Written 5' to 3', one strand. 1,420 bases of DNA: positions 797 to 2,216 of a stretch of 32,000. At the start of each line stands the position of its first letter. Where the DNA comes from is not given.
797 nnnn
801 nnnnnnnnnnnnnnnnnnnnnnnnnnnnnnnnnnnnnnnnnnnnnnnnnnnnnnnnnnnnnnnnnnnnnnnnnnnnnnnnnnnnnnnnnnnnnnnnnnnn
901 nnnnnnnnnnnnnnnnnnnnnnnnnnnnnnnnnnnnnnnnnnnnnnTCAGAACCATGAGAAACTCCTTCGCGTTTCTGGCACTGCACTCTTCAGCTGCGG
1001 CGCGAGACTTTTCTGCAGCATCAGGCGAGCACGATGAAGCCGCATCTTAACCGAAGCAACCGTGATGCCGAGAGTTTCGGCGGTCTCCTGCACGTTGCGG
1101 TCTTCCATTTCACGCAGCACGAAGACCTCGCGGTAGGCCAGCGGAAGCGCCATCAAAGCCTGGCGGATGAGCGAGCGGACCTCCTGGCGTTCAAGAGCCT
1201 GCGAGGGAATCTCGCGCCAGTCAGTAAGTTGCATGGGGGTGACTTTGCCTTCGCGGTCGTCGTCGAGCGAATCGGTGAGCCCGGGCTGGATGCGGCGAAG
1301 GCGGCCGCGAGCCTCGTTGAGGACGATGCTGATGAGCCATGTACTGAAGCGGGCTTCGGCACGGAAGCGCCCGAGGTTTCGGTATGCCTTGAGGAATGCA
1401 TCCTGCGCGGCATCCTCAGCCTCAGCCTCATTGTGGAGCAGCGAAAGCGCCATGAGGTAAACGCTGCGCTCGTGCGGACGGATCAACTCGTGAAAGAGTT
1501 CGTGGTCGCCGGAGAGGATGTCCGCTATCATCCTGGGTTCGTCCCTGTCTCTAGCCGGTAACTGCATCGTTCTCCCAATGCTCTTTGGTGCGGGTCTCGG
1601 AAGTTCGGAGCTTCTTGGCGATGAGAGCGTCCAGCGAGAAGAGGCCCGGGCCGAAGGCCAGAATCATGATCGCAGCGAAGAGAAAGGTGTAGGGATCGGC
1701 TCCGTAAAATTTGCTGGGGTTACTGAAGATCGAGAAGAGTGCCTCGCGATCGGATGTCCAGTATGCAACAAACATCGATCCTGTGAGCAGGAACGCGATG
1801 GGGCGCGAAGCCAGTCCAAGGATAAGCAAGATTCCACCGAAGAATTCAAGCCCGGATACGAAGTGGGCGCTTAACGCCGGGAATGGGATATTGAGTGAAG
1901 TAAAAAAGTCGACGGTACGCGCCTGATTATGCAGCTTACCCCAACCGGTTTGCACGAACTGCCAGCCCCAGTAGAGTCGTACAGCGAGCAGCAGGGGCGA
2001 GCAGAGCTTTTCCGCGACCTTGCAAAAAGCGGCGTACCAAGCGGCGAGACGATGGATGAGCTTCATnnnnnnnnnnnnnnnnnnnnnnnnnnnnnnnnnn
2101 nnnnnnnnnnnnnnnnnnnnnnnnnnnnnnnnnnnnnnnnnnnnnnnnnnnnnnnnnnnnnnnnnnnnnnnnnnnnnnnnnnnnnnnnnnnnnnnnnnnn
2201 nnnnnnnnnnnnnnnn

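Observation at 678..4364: Six-gene MNIO (DUF692) RiPP-type operon: six-Cys secreted precursor, DUF692, DUF2063, DoxX, ECF sigma, ZAS anti-sigma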

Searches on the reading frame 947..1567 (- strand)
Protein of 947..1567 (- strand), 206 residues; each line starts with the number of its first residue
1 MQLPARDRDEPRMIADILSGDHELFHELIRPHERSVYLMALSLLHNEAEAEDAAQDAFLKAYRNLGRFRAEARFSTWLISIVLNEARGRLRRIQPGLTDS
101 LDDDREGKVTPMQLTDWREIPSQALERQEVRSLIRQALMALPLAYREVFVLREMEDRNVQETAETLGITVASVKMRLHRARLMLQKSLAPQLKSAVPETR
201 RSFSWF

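Call 3: search_protein_families(library=pfam, proteins=[window:947-1567:-], max_evalue=0.01)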
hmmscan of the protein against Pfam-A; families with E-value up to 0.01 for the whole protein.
window:947-1567:- (206 aa): 5 families
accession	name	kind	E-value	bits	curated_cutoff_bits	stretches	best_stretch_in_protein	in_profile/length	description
PF04542.20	Sigma70_r2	-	1.2e-15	57.5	24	1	28-92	1-67/71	Sigma-70 region 2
PF08281.18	Sigma70_r4_2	-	3e-14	52.8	25.7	1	133-184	3-54/54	Sigma-70, region 4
PF04545.22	Sigma70_r4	-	2.1e-07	30.8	24.1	1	137-185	1-49/50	Sigma-70, region 4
PF13556.12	HTH_30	-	0.0015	18.7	27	0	155-188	11-44/59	PucR C-terminal helix-turn-helix domain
PF22233.2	PhyR_sigma-like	-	0.0051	17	27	0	145-175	8-38/50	Response regulator PhyR, sigma-like domain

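Call 4: search_protein_families(library=ncbifam, proteins=[window:947-1567:-], max_evalue=0.01)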
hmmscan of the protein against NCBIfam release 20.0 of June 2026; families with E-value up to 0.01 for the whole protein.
window:947-1567:- (206 aa): 88 families (the best 25 are shown)
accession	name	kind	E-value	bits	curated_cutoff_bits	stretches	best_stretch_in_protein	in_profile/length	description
NF008888.0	PRK11922.1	equivalog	6.7e-52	176.4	204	1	6-198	13-206/231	RNA polymerase sigma factor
NF007223.0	PRK09641.1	equivalog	4.4e-38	131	209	1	12-188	7-184/187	RNA polymerase sigma factor SigW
NF007225.0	PRK09643.1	equivalog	1.9e-35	122.4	190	1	10-191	14-185/204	RNA polymerase sigma factor SigM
TIGR02948.1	SigW_bacill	equivalog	1.6e-33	116.3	243.1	1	12-188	7-184/187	RNA polymerase sigma factor SigW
TIGR02937.1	sigma70-ECF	superfamily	1.2e-28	99.9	42.9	1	24-188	2-165/165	sigma-70 family RNA polymerase sigma factor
NF009166.1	PRK12513.1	equivalog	1e-27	97.1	206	1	9-191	9-189/193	RNA polymerase sigma factor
NF004113.0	PRK05602.1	equivalog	3.1e-27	95.5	208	1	6-191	29-204/211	RNA polymerase sigma factor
NF009185.0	PRK12533.1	equivalog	4.2e-27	95.2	248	1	15-191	21-196/231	RNA polymerase sigma factor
NF058625.1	sigma_PG0214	equivalog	1.2e-26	93.5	130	1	23-189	4-162/170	GFO_1088 family ECF-type sigma factor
NF009171.0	PRK12518.1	equivalog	1.5e-26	93.4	208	1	10-189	14-185/191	RNA polymerase sigma factor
TIGR02939.1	RpoE_Sigma70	equivalog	3e-26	92.6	236.15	1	12-191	9-189/190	RNA polymerase sigma factor RpoE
TIGR02983.1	SigE-fam_strep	subfamily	1.5e-24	86.7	141.55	1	21-189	4-159/162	SigE family RNA polymerase sigma factor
NF009168.0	PRK12515.1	subfamily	3.7e-24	85.3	236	1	11-188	10-179/189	RNA polymerase sigma factor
TIGR02985.1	Sig70_bacteroi1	subfamily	6.7e-24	84.9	126.4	1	25-188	3-162/162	RNA polymerase sigma-70 factor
NF006930.0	PRK09415.1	subfamily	1.9e-22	79.9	198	1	22-189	15-176/179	RNA polymerase factor sigma C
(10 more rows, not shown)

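Call 37: search_solved_structures(query=window:947-1567:-, max_evalue=1e-10, show_alignments=0)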
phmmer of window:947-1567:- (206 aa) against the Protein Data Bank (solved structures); distinct sequences matched with E-value up to 1e-10: 11.
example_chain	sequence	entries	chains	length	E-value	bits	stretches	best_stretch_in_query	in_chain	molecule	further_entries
8z6g_B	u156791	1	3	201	9.6e-26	94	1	10-196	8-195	RNA polymerase sigma factor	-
5wuq_A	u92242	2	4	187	1.6e-25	93.3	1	13-188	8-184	ECF RNA polymerase sigma factor SigW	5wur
6in7_B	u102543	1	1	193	2.6e-25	92.5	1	10-194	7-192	RNA polymerase sigma-H factor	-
1or7_A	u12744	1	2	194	5.8e-15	58.8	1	13-192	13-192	RNA polymerase sigma-E factor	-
6jbq_F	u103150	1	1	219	8.4e-15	58.3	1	13-192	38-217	ECF RNA polymerase sigma-E factor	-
9m9d_F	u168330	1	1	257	1.6e-13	54.1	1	25-190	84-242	ECF RNA polymerase sigma factor SigE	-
9m9e_F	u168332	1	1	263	1.7e-13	54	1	25-190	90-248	ECF RNA polymerase sigma factor SigE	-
9m98_F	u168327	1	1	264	1.7e-13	54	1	25-190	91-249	ECF RNA polymerase sigma factor SigE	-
7qh5_A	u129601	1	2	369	2.6e-12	50.2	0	122-191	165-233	RNA polymerase sigma factor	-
5zx2_F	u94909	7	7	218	2.3e-11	47.1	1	35-190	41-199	ECF RNA polymerase sigma factor SigH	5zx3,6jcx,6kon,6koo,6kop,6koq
4cxf_A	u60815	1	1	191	8.2e-11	45.3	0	11-186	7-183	RNA POLYMERASE SIGMA FACTOR CNRH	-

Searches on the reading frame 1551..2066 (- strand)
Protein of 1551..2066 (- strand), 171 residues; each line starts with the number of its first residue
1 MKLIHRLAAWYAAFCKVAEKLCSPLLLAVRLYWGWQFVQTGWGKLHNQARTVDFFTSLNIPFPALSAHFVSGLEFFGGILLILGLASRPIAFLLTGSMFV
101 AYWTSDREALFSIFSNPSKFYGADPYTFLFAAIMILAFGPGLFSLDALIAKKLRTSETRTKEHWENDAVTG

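Call 3: search_protein_families(library=pfam, proteins=[window:1551-2066:-], max_evalue=0.01)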
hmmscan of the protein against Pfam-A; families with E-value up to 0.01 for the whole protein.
window:1551-2066:- (171 aa): 3 families
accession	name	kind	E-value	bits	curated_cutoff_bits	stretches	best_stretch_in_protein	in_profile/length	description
PF07681.17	DoxX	-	2.6e-19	70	23.6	1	25-104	1-82/85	DoxX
PF07291.16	MauE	-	0.0014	19.4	27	1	24-101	3-82/128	Methylamine utilisation protein MauE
PF04173.18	DoxD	-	0.0054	17.1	22.7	0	72-158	73-153/167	TQO small subunit DoxD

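Call 4: search_protein_families(library=ncbifam, proteins=[window:1551-2066:-], max_evalue=0.01)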
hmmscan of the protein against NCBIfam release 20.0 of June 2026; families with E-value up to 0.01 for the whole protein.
window:1551-2066:- (171 aa): 1 family
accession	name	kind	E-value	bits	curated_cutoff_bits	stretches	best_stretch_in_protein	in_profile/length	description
NF050144.1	matur_HvfX_fam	equivalog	9.9e-17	61.6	80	1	26-106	4-88/165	HvfX family Cu-binding RiPP maturation protein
